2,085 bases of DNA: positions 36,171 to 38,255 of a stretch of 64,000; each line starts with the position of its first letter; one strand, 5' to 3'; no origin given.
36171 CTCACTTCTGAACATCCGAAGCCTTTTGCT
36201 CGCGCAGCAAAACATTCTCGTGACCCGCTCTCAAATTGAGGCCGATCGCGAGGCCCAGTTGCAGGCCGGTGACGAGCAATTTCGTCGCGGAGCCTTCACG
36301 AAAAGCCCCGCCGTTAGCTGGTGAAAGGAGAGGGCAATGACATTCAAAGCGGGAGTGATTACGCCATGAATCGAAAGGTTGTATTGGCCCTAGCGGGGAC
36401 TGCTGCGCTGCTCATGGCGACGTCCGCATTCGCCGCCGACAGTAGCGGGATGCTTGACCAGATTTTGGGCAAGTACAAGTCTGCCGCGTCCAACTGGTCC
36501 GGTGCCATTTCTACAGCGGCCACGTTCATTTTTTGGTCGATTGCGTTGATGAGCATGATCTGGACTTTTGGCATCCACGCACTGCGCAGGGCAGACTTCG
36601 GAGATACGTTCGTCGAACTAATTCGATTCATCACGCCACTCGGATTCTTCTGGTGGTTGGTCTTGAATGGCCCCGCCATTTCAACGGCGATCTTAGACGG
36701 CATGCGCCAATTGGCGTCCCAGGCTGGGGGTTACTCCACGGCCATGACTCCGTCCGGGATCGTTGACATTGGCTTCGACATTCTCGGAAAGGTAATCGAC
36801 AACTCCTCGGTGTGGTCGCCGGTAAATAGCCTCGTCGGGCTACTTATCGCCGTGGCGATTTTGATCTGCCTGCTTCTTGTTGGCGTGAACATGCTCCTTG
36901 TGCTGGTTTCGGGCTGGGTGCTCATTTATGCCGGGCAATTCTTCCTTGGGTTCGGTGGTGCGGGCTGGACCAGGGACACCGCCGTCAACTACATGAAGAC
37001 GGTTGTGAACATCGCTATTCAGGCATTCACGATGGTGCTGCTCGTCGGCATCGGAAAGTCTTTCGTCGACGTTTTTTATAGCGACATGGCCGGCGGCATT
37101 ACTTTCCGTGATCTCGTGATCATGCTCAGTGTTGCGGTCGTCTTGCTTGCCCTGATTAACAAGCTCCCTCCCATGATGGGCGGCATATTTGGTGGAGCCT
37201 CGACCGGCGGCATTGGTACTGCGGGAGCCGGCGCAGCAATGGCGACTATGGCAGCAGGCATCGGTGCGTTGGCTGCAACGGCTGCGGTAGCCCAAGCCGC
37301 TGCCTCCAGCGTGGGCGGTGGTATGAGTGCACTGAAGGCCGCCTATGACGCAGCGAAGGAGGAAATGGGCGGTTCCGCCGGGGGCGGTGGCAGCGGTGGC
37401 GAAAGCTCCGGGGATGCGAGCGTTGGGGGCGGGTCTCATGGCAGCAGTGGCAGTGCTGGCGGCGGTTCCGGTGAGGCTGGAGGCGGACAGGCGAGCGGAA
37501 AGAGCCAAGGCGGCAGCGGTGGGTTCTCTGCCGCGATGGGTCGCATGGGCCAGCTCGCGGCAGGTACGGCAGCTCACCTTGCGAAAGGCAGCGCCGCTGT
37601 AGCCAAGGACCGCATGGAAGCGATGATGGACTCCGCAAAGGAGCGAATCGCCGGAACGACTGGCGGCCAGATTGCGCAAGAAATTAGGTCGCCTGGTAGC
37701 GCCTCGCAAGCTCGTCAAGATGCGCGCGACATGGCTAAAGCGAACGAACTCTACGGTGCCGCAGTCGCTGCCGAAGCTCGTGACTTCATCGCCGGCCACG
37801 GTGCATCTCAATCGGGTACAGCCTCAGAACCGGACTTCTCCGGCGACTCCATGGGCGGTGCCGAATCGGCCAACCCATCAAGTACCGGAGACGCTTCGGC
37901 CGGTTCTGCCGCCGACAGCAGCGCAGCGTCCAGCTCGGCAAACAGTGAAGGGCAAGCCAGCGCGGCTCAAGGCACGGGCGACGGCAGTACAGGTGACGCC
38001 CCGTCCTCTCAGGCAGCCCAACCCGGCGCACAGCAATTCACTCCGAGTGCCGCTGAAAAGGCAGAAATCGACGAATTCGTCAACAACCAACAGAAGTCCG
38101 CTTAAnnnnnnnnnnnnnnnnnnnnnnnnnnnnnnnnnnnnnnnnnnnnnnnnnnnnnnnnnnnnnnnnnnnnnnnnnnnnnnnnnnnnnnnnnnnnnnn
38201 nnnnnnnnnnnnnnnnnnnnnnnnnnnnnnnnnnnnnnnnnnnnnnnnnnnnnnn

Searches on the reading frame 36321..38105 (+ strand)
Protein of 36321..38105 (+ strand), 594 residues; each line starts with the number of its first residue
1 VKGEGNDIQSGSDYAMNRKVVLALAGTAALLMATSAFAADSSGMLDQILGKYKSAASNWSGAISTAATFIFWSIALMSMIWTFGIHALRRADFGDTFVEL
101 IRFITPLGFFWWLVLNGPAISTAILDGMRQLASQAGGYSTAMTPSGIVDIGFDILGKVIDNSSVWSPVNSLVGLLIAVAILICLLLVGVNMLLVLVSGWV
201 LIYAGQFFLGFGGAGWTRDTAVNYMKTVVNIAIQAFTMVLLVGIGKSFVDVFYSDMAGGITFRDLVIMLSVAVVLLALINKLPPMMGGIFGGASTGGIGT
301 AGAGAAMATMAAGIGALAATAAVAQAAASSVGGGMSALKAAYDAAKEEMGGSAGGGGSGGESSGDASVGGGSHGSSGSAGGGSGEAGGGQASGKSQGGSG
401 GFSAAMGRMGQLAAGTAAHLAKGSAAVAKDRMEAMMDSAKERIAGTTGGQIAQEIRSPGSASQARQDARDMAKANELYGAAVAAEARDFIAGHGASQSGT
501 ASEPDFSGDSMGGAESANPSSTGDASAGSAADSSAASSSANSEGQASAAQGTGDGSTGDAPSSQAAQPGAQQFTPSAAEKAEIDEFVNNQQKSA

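Call 11: search_protein_families(library=ncbifam, max_evalue=0.01, proteins=[window:36321-38105:+])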
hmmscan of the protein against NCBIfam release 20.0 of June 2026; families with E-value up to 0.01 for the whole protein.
window:36321-38105:+ (594 aa): 2 families
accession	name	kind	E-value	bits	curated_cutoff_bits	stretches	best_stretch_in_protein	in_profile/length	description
TIGR02783.1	TrbL_P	equivalog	3.7e-74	249.8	128.85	1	39-337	1-296/298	P-type conjugative transfer protein TrbL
NF010415.0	PRK13841.1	subfamily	2.2e-19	69.9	517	1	19-369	7-356/393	conjugal transfer protein TrbL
